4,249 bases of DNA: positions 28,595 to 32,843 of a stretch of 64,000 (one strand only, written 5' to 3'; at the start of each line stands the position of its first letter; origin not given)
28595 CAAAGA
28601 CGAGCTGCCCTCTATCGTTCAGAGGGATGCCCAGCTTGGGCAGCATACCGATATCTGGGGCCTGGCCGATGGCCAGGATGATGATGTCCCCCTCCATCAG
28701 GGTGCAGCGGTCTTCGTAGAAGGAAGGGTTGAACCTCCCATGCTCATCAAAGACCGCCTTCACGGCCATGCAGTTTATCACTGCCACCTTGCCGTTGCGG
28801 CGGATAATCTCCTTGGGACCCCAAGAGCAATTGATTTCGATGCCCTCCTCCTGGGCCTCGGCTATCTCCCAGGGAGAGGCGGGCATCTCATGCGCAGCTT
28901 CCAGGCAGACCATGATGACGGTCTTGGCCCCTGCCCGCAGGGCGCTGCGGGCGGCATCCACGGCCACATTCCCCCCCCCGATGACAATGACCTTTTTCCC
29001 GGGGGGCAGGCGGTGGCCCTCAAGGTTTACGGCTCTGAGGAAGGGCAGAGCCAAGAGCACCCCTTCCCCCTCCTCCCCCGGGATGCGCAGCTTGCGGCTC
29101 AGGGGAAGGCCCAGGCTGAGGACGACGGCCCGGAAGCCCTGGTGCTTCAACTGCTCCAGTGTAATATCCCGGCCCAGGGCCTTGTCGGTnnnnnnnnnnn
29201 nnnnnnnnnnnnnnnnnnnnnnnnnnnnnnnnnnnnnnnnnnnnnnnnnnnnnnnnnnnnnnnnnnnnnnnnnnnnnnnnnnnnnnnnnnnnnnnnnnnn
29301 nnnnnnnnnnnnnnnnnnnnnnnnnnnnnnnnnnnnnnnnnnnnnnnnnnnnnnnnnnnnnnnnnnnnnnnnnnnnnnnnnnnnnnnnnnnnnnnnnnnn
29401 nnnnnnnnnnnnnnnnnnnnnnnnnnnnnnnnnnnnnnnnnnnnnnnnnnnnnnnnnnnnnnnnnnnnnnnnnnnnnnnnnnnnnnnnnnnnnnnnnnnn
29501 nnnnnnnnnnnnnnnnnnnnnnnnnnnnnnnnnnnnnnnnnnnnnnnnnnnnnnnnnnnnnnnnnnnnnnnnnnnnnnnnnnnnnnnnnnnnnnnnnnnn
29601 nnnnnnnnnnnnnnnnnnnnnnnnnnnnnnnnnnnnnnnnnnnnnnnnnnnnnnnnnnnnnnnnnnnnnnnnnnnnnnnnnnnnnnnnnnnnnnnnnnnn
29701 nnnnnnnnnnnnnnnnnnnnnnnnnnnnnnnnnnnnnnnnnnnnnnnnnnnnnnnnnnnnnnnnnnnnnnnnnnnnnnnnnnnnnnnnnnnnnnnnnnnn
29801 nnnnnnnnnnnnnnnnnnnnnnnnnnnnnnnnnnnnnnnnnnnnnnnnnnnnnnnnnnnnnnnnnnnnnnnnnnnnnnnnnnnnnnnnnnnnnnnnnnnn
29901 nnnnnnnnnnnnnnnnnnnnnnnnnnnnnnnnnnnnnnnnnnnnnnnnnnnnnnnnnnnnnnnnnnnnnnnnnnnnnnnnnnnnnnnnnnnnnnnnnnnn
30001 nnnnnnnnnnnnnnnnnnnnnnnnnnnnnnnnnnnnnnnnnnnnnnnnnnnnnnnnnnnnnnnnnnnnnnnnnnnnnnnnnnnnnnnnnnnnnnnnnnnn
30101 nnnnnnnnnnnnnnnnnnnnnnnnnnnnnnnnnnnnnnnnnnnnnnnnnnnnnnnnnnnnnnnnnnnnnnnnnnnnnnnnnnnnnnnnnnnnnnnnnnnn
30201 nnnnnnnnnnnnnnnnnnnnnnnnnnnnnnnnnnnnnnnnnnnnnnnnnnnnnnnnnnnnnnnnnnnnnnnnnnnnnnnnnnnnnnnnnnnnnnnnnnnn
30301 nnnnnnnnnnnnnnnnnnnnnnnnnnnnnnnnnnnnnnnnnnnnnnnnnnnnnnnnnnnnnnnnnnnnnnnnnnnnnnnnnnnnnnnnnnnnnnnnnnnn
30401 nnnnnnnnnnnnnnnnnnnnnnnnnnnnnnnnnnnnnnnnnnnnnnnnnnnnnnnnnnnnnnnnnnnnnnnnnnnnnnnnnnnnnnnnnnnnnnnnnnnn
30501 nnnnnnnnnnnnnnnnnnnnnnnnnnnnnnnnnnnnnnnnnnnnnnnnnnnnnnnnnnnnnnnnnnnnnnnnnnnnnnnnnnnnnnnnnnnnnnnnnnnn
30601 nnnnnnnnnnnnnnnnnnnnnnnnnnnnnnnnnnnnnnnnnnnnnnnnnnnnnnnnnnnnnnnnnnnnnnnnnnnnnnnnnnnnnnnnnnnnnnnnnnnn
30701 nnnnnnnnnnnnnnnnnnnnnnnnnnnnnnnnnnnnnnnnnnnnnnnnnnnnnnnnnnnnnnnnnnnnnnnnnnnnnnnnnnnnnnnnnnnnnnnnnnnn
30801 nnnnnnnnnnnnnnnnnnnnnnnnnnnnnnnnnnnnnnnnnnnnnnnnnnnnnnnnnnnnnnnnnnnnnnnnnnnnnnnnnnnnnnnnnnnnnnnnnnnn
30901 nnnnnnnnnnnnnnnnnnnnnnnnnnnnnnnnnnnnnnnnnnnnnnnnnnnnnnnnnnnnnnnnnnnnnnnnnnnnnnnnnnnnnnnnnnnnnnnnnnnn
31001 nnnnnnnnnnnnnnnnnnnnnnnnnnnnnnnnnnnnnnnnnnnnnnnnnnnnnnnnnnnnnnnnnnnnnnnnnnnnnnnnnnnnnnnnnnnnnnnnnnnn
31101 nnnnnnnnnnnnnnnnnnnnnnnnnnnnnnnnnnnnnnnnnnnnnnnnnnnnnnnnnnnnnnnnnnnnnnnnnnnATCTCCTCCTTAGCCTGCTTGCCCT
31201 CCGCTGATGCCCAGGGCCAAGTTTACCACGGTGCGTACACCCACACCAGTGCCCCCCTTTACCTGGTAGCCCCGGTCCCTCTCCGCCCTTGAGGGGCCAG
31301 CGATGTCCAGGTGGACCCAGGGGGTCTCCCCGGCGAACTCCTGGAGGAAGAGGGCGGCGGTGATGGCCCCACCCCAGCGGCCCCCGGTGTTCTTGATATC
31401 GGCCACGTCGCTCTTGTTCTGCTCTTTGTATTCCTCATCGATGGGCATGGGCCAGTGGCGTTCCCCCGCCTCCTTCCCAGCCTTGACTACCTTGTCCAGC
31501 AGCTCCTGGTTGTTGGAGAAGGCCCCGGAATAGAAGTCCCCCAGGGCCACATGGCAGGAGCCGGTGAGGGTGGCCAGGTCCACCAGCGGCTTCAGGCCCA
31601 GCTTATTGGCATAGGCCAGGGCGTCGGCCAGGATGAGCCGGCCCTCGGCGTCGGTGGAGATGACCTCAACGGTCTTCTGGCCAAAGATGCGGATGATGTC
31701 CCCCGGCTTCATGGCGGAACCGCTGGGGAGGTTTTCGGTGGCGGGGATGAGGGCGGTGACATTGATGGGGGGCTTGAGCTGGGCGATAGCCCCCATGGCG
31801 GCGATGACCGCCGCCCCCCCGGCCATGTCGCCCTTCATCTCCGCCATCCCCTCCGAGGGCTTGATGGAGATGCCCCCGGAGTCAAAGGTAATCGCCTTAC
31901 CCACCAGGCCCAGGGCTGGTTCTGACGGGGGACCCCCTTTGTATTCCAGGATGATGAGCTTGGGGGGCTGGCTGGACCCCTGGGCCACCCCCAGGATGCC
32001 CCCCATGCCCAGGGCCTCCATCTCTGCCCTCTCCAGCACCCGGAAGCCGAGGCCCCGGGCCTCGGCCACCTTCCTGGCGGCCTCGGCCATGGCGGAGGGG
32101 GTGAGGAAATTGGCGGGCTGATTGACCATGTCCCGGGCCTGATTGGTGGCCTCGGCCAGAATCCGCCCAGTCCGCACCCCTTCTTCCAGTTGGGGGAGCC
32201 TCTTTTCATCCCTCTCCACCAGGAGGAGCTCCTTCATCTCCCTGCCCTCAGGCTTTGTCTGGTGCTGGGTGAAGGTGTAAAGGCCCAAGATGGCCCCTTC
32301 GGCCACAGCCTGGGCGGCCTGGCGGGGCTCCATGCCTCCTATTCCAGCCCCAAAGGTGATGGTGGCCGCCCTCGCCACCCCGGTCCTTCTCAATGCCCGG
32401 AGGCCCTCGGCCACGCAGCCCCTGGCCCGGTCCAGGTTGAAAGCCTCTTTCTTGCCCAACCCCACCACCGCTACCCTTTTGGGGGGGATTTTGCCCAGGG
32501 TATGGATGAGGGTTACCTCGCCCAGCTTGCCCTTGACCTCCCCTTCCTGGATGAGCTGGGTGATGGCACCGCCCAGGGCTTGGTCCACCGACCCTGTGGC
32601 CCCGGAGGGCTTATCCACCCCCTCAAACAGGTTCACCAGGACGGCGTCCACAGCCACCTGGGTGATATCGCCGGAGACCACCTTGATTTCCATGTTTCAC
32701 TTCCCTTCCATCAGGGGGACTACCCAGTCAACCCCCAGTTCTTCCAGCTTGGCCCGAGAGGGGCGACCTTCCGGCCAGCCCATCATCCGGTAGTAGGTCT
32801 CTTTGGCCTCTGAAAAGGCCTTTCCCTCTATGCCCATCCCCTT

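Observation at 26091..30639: MetF-MetV MTHFR whose electron-input partner is a single GltD-like/2x[4Fe-4S]/MvhD-like fusion protein, followed by MBL hydrolase and ferredoxin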

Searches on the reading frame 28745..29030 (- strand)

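Call 44: search_solved_structures(query=window:28745-29030:-, max_evalue=0.01, show_alignments=5)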
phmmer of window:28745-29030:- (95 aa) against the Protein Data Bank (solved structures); distinct sequences matched with E-value up to 0.01: 19.
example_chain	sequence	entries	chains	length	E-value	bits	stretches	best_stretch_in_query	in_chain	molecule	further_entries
9bov_A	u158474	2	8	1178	4.7e-17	65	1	10-90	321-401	Molybdopterin oxidoreductase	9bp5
8oh5_C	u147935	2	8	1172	1.6e-16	63.3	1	9-89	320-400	Formate dehydrogenase-O, major subunit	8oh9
9n5u_A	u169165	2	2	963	6.4e-14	55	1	5-82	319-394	NfnA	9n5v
5jca_L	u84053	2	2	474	1.8e-12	50.4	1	9-86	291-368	NADH-dependent Ferredoxin:NADP Oxidoreductase (NfnI) subunit alpha | NADH-dependent Ferredoxin:NADP Oxidoreductase subunit alpha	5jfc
4ylf_B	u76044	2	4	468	2.1e-12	50.2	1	10-90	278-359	Dihydropyrimidine dehydrogenase subunit A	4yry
5vj7_A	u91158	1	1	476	2.3e-12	50.1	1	10-87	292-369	Oxidoreductase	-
2vdc_G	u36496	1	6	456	3.6e-09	39.8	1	9-72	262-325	GLUTAMATE SYNTHASE [NADPH] SMALL CHAIN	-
6s6s_G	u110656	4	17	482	3.9e-09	39.7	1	9-72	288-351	Glutamate synthase [NADPH] small chain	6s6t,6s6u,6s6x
1h7x_A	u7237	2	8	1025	2.1e-07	34.2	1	13-86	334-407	DIHYDROPYRIMIDINE DEHYDROGENASE | Dihydropyrimidine dehydrogenase [NADP(+)]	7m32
7m31_A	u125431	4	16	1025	2.2e-07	34.1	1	13-86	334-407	Dihydropyrimidine dehydrogenase [NADP(+)]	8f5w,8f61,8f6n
1gt8_A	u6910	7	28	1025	2.3e-07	34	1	13-86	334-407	DIHYDROPYRIMIDINE DEHYDROGENASE | Dihydropyrimidine dehydrogenase [NADP(+)]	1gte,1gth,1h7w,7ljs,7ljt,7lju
7a76_A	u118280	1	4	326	0.00085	22.6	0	11-58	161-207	THIOREDOXIN REDUCTASE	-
5m5j_A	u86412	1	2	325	0.00099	22.4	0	8-41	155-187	Thioredoxin reductase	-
7u6l_A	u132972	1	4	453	0.0016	21.7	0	6-40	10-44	Amine oxidase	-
7e7h_A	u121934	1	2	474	0.0032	20.8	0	9-40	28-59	Amino_oxidase domain-containing protein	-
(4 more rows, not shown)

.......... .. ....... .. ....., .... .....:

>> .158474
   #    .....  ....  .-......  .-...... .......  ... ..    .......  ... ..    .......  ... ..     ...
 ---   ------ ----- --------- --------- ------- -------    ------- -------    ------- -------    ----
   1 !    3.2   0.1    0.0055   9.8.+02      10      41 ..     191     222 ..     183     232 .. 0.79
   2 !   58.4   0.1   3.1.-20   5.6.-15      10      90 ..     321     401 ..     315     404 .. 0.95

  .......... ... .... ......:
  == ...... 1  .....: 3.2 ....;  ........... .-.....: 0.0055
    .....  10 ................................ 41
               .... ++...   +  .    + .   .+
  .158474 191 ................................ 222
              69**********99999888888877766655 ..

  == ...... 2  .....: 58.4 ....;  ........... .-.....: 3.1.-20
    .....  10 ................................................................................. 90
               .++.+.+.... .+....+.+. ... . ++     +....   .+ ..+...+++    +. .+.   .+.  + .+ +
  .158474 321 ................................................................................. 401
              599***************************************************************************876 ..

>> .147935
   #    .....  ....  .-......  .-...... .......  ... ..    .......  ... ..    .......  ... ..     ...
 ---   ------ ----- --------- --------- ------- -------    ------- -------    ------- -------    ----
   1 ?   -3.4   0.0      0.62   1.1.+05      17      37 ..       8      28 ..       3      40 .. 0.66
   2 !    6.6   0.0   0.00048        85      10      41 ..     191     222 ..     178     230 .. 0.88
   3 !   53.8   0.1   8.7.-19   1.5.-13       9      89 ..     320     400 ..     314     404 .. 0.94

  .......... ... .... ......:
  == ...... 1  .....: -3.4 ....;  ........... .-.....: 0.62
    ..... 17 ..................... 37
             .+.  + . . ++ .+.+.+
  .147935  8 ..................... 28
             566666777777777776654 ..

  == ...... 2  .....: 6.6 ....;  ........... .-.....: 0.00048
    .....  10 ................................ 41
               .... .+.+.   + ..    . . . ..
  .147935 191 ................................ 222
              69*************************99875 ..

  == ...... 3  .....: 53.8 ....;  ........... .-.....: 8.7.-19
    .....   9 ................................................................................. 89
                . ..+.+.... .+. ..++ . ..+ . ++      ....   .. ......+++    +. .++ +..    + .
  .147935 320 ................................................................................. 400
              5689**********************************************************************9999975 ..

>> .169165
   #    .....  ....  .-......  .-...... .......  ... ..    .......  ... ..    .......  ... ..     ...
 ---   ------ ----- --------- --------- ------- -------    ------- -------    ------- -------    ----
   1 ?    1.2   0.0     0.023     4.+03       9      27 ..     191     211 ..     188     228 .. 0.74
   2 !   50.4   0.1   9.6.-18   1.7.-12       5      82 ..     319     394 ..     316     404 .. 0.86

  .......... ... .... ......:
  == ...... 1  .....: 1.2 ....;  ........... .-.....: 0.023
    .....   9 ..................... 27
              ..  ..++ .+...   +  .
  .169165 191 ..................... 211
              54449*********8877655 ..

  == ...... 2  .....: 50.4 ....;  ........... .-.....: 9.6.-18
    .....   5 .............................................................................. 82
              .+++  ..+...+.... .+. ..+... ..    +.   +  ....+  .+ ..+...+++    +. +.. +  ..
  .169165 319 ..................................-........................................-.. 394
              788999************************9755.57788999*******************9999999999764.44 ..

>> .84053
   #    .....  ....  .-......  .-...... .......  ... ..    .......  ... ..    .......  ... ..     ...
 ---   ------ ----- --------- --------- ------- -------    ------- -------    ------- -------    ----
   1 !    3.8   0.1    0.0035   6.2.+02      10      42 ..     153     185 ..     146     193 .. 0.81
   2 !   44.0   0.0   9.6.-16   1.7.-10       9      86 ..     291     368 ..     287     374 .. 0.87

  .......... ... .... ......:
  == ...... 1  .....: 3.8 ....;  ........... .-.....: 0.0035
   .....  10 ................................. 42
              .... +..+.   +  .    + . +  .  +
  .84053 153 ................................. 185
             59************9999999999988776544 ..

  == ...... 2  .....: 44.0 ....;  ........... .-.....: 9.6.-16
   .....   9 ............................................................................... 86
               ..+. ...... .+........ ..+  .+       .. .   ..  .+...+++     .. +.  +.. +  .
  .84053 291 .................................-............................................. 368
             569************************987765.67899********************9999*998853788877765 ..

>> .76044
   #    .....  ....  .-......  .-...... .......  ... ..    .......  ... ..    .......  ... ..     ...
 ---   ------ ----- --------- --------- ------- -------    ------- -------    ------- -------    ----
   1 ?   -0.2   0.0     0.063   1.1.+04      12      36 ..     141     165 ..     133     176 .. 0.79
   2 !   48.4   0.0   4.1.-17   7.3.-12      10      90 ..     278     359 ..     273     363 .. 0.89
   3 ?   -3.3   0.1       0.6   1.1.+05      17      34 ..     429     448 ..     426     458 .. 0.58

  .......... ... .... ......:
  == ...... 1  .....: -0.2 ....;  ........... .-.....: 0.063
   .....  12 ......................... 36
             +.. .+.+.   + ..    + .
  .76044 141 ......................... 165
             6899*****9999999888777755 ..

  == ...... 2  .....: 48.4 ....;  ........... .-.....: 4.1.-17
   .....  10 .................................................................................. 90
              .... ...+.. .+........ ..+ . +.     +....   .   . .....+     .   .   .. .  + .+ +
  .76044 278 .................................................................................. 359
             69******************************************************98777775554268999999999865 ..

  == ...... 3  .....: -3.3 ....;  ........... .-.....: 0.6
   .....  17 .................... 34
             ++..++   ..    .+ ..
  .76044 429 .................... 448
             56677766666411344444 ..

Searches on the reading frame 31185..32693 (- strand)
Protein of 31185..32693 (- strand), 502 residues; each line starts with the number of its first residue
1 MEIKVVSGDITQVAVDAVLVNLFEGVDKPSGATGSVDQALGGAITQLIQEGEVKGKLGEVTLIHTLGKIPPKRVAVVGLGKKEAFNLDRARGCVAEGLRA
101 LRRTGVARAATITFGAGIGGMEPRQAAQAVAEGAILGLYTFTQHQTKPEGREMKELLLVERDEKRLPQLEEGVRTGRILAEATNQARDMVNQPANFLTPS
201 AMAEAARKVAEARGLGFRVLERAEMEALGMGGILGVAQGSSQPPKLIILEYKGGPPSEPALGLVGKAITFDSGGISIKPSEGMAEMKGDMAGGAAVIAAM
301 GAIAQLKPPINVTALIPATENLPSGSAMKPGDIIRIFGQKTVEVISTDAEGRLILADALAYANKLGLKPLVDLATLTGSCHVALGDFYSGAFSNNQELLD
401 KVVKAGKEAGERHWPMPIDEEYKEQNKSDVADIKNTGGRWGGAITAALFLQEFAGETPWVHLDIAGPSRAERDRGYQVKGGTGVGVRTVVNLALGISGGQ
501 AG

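Call 79: search_protein_families(library=pfam, proteins=[window:31185-32693:-], max_evalue=0.0001)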
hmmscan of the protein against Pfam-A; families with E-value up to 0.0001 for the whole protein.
window:31185-32693:- (502 aa): 2 families
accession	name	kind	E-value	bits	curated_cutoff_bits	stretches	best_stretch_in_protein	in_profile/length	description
PF00883.26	Peptidase_M17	-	1.7e-122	409.1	25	1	185-490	2-310/310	Cytosol aminopeptidase family, catalytic domain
PF02789.23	Peptidase_M17_N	-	1.2e-26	93.5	23.4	1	20-147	2-128/129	Cytosol aminopeptidase family, N-terminal domain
